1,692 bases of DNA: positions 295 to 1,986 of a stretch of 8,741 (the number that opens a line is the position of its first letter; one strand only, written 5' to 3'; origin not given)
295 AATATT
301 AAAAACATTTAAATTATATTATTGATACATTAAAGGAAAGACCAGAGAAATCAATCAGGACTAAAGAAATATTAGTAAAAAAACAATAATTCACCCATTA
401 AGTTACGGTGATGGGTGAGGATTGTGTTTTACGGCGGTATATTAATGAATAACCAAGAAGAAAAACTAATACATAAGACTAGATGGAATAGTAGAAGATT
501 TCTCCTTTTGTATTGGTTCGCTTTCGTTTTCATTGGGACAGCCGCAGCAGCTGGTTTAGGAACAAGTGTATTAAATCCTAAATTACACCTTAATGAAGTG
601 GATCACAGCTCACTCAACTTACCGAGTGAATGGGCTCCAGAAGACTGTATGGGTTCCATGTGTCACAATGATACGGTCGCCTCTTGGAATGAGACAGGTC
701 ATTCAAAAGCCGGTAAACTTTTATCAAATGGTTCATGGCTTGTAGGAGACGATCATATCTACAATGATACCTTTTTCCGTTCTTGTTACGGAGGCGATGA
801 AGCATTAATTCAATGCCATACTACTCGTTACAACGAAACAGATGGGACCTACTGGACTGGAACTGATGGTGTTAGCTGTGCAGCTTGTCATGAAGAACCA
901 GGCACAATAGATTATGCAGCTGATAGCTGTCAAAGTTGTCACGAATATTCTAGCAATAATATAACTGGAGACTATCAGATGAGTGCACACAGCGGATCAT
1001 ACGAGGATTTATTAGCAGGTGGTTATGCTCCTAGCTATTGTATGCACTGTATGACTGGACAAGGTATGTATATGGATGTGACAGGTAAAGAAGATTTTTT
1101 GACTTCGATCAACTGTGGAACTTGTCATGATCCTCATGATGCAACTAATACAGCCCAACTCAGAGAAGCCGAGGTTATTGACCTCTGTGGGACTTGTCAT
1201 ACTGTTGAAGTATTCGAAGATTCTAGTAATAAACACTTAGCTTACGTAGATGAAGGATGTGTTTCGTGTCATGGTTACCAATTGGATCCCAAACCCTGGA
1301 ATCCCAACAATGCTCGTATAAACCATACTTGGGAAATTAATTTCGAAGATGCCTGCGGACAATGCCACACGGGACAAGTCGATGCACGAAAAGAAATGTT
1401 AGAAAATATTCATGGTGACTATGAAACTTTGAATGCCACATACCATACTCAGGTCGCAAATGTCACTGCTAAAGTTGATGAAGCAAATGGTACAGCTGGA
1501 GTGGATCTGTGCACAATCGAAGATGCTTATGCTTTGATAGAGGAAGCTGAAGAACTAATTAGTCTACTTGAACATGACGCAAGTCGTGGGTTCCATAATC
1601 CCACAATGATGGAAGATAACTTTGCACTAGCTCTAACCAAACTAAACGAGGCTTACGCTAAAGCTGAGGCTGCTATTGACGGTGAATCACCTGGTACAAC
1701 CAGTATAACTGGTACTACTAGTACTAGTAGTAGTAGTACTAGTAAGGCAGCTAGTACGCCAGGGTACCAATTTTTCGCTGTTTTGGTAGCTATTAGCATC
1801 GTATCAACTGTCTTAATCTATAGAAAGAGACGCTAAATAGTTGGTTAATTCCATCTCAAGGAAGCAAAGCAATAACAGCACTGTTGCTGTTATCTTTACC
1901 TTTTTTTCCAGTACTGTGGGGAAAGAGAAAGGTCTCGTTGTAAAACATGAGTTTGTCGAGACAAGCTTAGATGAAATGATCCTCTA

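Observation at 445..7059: Candidate self-contained system: cytochrome with atypical heme motifs plus its own CcmF and accessory proteins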

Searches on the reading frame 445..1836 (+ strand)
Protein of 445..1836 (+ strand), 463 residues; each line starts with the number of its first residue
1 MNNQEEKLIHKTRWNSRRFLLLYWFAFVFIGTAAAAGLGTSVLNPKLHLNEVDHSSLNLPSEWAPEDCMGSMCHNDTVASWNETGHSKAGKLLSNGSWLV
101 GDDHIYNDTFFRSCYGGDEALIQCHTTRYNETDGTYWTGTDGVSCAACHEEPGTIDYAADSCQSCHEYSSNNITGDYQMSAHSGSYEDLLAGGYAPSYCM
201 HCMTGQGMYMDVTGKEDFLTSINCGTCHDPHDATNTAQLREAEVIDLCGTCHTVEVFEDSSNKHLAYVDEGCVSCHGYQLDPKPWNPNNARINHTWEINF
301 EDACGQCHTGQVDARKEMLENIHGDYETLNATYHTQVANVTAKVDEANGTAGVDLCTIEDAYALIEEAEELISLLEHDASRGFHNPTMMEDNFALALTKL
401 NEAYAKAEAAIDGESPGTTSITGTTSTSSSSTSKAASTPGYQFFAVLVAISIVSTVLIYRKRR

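Call 3: search_protein_families(library=pfam, proteins=[window:445-1836:+], max_evalue=0.1)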
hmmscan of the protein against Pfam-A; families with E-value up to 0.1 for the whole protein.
window:445-1836:+ (463 aa): 8 families
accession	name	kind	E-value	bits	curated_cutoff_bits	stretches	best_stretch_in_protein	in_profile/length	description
PF14522.11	Cytochrome_C7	-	3.5e-10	40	24.8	2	123-167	18-67/67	Cytochrome c7 and related cytochrome c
PF09699.15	Paired_CXXCH_1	-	2.9e-08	33.7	20.6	1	223-253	8-37/41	Doubled CXXCH motif (Paired_CXXCH_1)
PF13435.11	Cytochrome_C554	-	6.5e-08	33.8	20.8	1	71-149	3-83/84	Cytochrome c554 and c-prime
PF02335.20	Cytochrom_C552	-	9.6e-07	28.5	24.1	1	271-411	246-384/438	Cytochrome c552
PF14537.11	Cytochrom_c3_2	-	1.3e-06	29.2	25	1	248-311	9-67/79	Cytochrome c3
PF22113.1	Mtrc-MtrF_II-IV_dom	-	0.0002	21.4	30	1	270-357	7-85/176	Outer membrane cytochrome MtrC/MtrF-like, domains II/IV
PF02502.23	LacAB_rpiB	-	0.0031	17.9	24.7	1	198-265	59-122/138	Ribose/Galactose Isomerase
PF22678.1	Cytochrom_c_NrfB-like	-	0.01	16.8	27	1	162-251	1-89/89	Cytochrome c-type protein NrfB-like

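Call 4: search_protein_families(library=ncbifam, proteins=[window:445-1836:+], max_evalue=0.1)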
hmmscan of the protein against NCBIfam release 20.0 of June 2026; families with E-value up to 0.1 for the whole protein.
window:445-1836:+ (463 aa): 11 families
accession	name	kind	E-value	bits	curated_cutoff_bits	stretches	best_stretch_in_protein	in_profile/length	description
TIGR03508.1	decahem_SO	subfamily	4.3e-07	29.7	192.2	1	158-310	33-176/258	DmsE family decaheme c-type cytochrome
TIGR01905.1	paired_CXXCH_1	subfamily_domain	8.1e-07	28.9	25.2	1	223-253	8-37/41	doubled CXXCH domain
TIGR04257.1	nanowire_3heme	domain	1.2e-06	28.6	40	2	261-311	17-61/75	c(7)-type cytochrome triheme domain-containing protein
NF041028.1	decahem_GSU2203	exception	4.8e-06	26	325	1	114-310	32-209/317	GSU2203 family decaheme c-type cytochrome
NF033507.3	Loki-CTERM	subfamily_domain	0.00036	20.7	19.9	1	439-463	2-26/27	Loki-CTERM sorting domain-containing protein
NF041198.1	UshA_like_PCGU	equivalog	0.00053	18.7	275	1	159-255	408-511/519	UshA-like (seleno)protein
NF045529.2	Heimdall-CTERM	domain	0.0027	18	24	1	438-463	2-25/26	Heimdall-CTERM domain-containing surface protein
NF038038.1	cytoc_DsrJ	equivalog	0.024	15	100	1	124-170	72-112/121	sulfate reduction electron transfer complex DsrMKJOP subunit DsrJ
NF006753.0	PRK09273.1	equivalog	0.049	13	137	1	201-247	70-112/211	hypothetical protein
NF045713.1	CxxCH_16_HmcA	equivalog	0.052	12.1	400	1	222-277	175-234/541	sulfate respiration complex hexadecaheme cytochrome HmcA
TIGR01904.2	GSu_C4xC__C2xCH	domain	0.053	13.3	27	0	122-153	27-60/73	CxxxxCH/CxxCH domain c-type cytochrome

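Call 18: find_homologous_proteins(query=window:445-1836:+, max_evalue=0.00001)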
Query window:445-1836:+ (463 aa): 50 proteins with E <= 0.00001 among 8000 candidates. Only proteins of 254 to 811 residues were searched: fused or split forms outside these lengths cannot appear, so this answer is no evidence that the protein stands alone or is whole; lengths 'longer' or 'shorter' looks for them.
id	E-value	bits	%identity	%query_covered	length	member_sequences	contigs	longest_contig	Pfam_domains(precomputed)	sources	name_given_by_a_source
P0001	0.0e+0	1089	100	100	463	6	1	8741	PF09699.16,PF14537.12,PF13435.12,PF02335.21,PF14522.12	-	-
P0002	6.9e-263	890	81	100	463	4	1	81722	PF09699.16,PF13435.12,PF02335.21,PF14522.12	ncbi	ncbi:MAG: ammonia-forming cytochrome c nitrite reductase subunit c552 [Promethearchaeota archaeon]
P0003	1.7e-196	672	66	100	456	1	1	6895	PF09699.16,PF14537.12,PF13435.12,PF02335.21,PF14522.12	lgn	-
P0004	1.2e-166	573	58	100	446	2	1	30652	PF09699.16,PF02335.21,PF14522.12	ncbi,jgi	ncbi:MAG: ammonia-forming cytochrome c nitrite reductase subunit c552 [Candidatus Hodarchaeales arch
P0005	4.3e-107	377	46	100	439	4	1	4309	PF09699.16,PF13435.12,PF02335.21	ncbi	ncbi:MAG: ammonia-forming cytochrome c nitrite reductase subunit c552 [Candidatus Hermodarchaeota ar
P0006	8.3e-104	366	44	100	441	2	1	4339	PF09699.16,PF13435.12,PF02335.21,PF14522.12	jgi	jgi:predicted CXXCH cytochrome family protein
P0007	3.4e-100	354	42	100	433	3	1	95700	PF09699.16,PF13435.12,PF14522.12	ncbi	-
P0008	2.6e-99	351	42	100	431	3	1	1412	PF09699.16,PF13435.12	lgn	-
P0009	3.0e-99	351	43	100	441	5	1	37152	PF09699.16,PF14537.12,PF13435.12,PF02335.21,PF14522.12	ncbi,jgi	ncbi:MAG: ammonia-forming cytochrome c nitrite reductase subunit c552 [Candidatus Hodarchaeales arch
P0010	8.2e-99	350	41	100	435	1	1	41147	PF09699.16,PF13435.12,PF02335.21,PF14522.12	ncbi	-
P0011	2.3e-94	335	43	100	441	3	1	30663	PF09699.16,PF13435.12,PF02335.21,PF14522.12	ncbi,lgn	ncbi:MAG: ammonia-forming cytochrome c nitrite reductase subunit c552 [Candidatus Hodarchaeota archa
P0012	2.5e-91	325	40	100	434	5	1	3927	PF09699.16,PF13435.12,PF02335.21,PF14522.12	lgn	-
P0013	1.3e-88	316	39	100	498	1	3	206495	PF09699.16,PF14537.12,PF13435.12,PF02335.21,PF14522.12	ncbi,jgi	ncbi:MAG: ammonia-forming cytochrome c nitrite reductase subunit c552 [Candidatus Hodarchaeales arch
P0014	3.0e-88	315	42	94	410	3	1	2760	PF09699.16,PF14537.12,PF13435.12,PF02335.21,PF14522.12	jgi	jgi:predicted CXXCH cytochrome family protein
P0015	4.1e-86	308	38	100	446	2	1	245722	PF09699.16,PF13435.12,PF02335.21,PF14522.12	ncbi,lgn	ncbi:MAG: ammonia-forming cytochrome c nitrite reductase subunit c552 [Candidatus Thorarchaeota arch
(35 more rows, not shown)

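Call 31: search_solved_structures(query=A1, max_evalue=0.01, show_alignments=2)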
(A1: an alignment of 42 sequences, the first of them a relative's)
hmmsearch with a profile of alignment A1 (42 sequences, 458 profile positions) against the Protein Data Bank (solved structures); distinct sequences matched with E-value up to 0.01: 34.
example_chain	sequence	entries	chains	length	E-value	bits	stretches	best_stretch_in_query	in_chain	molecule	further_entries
6i5b_A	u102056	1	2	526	2.2e-27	99.1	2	164-409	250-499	Uncharacterized protein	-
4rkm_A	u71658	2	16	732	4.7e-24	88.1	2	100-281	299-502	MccA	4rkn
6qvm_A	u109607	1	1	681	1.8e-16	63.1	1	64-396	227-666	Multiheme cytochrome cf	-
8rv0_Y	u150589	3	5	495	5.9e-16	61.4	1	262-403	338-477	Octaheme cytochrome c nitrite reductase | Octaheme nitrite c cytochrome c reductase | Octaheme nitrite reductase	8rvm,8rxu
6r2q_A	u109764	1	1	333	1.4e-15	60.2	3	222-280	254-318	Cystathionine beta-synthase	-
3sxq_A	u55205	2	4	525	3.7e-15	58.8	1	266-419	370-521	Eight-heme nitrite reductase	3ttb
2j7a_A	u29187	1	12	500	7.8e-15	57.7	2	268-416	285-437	CYTOCHROME C NITRITE REDUCTASE NRFA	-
2vr0_A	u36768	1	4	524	1.1e-14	57.3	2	268-416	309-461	CYTOCHROME C NITRITE REDUCTASE, CATALYTIC SUBUNIT NFRA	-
2ot4_A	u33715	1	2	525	3.2e-14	55.7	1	268-419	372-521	Eight-heme nitrite reductase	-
4q0t_A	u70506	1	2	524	5.6e-14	54.9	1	268-419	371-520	Eight-heme nitrite reductase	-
2zo5_A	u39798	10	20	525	5.9e-14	54.8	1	268-419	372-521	Eight-heme nitrite reductase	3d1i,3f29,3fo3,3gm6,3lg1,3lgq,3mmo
4q4u_A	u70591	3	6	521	7.5e-14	54.5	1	268-419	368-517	Eight-heme nitrite reductase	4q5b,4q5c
3uu9_A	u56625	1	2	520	1.1e-13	54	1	268-419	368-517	Eight-heme nitrite reductase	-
3rkh_A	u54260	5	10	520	1.1e-13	53.9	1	268-419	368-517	Eight-heme nitrite reductase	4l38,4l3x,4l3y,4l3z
3owm_A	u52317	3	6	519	1.3e-13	53.7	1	268-419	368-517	Eight-heme nitrite reductase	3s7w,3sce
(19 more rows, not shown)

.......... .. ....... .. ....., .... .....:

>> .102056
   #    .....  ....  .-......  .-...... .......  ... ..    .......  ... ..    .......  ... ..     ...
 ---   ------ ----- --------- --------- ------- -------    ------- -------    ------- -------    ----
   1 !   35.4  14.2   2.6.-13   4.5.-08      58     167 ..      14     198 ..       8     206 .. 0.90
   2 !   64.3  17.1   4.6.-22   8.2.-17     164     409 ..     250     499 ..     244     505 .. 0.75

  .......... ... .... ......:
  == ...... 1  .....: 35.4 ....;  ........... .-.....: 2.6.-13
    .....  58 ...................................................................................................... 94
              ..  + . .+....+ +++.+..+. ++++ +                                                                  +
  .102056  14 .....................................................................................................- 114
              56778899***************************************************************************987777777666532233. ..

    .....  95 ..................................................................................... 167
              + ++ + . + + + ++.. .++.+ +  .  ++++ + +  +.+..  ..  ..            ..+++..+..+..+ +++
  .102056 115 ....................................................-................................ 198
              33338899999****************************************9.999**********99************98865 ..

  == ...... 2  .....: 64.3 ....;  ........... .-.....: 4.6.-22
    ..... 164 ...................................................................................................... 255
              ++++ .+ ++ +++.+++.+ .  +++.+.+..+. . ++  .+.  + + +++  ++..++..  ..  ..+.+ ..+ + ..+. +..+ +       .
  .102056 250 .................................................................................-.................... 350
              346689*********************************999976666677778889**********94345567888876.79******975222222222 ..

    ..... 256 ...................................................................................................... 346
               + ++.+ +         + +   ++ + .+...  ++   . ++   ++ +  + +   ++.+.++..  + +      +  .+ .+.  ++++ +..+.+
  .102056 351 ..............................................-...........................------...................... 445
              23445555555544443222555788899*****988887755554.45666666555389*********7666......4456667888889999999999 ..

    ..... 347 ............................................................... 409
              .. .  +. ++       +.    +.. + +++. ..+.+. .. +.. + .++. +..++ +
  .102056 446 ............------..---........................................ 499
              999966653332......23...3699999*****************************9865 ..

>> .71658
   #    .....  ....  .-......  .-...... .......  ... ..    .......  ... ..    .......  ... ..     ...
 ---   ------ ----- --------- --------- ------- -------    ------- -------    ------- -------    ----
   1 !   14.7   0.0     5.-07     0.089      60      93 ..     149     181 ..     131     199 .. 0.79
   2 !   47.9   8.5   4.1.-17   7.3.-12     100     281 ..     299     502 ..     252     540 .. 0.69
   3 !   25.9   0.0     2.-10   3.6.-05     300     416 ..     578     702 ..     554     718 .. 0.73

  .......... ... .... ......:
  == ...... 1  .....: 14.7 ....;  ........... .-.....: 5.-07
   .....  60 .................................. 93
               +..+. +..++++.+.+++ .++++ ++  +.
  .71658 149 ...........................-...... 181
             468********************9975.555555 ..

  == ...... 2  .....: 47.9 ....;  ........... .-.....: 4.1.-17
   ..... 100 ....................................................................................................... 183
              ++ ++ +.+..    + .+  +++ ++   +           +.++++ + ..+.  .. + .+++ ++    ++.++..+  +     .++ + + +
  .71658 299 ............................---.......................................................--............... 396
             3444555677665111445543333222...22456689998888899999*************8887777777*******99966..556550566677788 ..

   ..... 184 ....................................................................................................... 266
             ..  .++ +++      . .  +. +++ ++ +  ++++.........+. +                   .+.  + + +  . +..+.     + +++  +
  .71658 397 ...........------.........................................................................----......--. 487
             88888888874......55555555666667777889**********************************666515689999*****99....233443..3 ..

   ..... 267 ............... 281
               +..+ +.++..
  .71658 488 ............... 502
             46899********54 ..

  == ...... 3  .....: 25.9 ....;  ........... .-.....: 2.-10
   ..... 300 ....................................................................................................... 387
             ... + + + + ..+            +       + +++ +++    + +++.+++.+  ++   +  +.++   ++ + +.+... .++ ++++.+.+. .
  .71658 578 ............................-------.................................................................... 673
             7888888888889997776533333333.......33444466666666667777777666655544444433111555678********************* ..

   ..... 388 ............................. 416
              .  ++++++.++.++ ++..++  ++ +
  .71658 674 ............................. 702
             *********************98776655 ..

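Call 33: predict_structure(alignment_id=A1)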
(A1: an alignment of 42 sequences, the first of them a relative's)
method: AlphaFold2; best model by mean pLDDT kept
length: 463 residues; sequences in the alignment: 42
mean_pLDDT: 64.2   pTM: 0.50
mean pLDDT of the five models: 64.2, 60.1, 58.0, 55.7, 55.1
residues with pLDDT >= 90: 56; 70-90: 137; 50-70: 122; < 50: 148
segments of 3 or more residues with pLDDT < 50: 1-14, 31-51, 114-118, 157-159, 168-174, 187-203, 205-207, 209-220, 248-271, 279-291, 417-442
pLDDT, mean of each block of 10 residues (from residue 1): 46 57 67 40 34 71 81 78 80 85 81 58 77 73 76 57 59 50 51 41 48 46 64 61 51 41 37 52 43 58 72 83 86 96 97 92 92 74 76 92 94 59 35 36 51 60 51
secondary structure, 60 per line:
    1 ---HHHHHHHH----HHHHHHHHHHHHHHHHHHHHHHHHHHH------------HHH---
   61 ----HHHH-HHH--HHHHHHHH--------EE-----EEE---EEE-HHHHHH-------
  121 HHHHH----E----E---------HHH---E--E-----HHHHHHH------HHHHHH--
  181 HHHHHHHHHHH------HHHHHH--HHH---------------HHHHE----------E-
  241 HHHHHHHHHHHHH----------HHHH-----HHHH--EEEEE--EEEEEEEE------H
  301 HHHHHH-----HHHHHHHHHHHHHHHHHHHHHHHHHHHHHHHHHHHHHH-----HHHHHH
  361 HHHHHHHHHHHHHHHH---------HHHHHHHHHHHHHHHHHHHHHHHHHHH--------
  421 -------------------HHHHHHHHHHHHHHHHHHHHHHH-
elements in order: H4-11 H16-42 H65-68 H75-82 E98-100 E104-106 H108-113 H121-125 H160-166 H173-178 H181-191 H198-203 H224-227 H241-253 H264-267 H273-276 E279-283 E286-293 H300-306 H312-349 H355-376 H386-412 H440-462

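Call 76: search_solved_structures(query=window:445-1836:+, max_evalue=0.001, show_alignments=1)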
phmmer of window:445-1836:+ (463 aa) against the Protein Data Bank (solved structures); distinct sequences matched with E-value up to 0.001: 1.
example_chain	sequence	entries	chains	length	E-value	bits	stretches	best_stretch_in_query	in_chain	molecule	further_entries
6r2q_A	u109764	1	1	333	0.00019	23.5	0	221-256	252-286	Cystathionine beta-synthase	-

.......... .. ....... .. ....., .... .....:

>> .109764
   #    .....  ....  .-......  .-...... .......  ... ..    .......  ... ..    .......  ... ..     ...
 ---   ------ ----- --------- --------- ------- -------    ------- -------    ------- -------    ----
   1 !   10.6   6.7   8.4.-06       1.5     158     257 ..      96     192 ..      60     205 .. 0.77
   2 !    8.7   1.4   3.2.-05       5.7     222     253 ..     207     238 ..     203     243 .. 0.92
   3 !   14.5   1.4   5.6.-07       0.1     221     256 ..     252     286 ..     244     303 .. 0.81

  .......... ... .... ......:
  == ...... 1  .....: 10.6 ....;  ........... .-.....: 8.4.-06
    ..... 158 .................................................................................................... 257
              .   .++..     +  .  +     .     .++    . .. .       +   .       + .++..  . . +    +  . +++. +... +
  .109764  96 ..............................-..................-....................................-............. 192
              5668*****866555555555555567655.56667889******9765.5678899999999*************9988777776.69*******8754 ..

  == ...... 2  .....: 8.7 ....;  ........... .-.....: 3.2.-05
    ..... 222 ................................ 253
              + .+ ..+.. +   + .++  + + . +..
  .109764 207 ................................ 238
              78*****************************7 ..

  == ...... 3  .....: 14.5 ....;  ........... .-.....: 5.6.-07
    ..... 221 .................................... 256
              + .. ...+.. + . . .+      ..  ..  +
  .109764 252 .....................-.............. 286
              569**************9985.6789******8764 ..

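Call 84: find_encoding_contigs(protein=P0004, flank=9000, max_places=2)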
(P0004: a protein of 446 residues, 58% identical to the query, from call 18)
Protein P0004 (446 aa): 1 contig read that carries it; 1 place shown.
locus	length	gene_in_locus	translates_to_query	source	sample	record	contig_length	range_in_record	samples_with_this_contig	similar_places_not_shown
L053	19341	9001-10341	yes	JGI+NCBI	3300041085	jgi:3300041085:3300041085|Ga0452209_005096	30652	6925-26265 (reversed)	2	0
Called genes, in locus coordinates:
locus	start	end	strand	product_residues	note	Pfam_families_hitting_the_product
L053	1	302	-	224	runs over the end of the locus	PF14947:HTH_45 (faint), PF13412:HTH_24 (weak), PF18546:MetOD1 (weak)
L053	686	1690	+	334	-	PF00389:2-Hacid_dh, PF02826:2-Hacid_dh_C, PF01262:AlaDh_PNT_C (weak), PF03446:NAD_binding_2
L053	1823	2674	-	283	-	PF02540:NAD_synthase (faint)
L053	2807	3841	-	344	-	PF02445:NadA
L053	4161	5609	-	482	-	PF13347:MFS_2, PF07690:MFS_1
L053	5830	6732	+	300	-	PF00561:Abhydrolase_1 (weak), PF12697:Abhydrolase_6 (weak)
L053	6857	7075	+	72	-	-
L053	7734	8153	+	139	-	-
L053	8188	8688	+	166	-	-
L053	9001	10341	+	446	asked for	PF14522:Cytochrome_C7 (faint), PF09699:Paired_CXXCH_1, PF02335:Cytochrom_C552 (weak)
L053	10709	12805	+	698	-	PF03663:Glyco_hydro_76 (weak), PF07221:GlcNAc_2-epim, PF07470:Glyco_hydro_88 (weak)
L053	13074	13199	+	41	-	-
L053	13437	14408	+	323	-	PF02754:CCG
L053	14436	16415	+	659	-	PF07992:Pyr_redox_2 (weak), PF00070:Pyr_redox (weak), PF00890:FAD_binding_2 (weak), PF07992:Pyr_redox_2, PF12831:FAD_oxidored, PF12838:Fer4_7, PF13237:Fer4_10, PF14697:Fer4_21, +10 more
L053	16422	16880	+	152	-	PF02662:FlpD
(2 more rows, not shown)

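Call 85: find_encoding_contigs(protein=P0003, flank=9000, max_places=2)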
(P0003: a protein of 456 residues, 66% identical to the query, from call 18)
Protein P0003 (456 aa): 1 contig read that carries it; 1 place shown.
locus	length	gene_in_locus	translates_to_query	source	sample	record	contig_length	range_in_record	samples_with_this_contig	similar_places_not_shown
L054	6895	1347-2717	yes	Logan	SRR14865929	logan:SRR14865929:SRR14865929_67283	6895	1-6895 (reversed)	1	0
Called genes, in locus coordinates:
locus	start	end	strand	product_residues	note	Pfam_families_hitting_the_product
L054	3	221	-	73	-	?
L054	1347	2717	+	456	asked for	PF14522:Cytochrome_C7 (faint), PF13435:Cytochrome_C554 (faint), PF14537:Cytochrom_c3_2 (faint), PF09699:Paired_CXXCH_1, PF02335:Cytochrom_C552 (weak)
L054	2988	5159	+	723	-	PF07221:GlcNAc_2-epim (faint), PF03663:Glyco_hydro_76 (weak)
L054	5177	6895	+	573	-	?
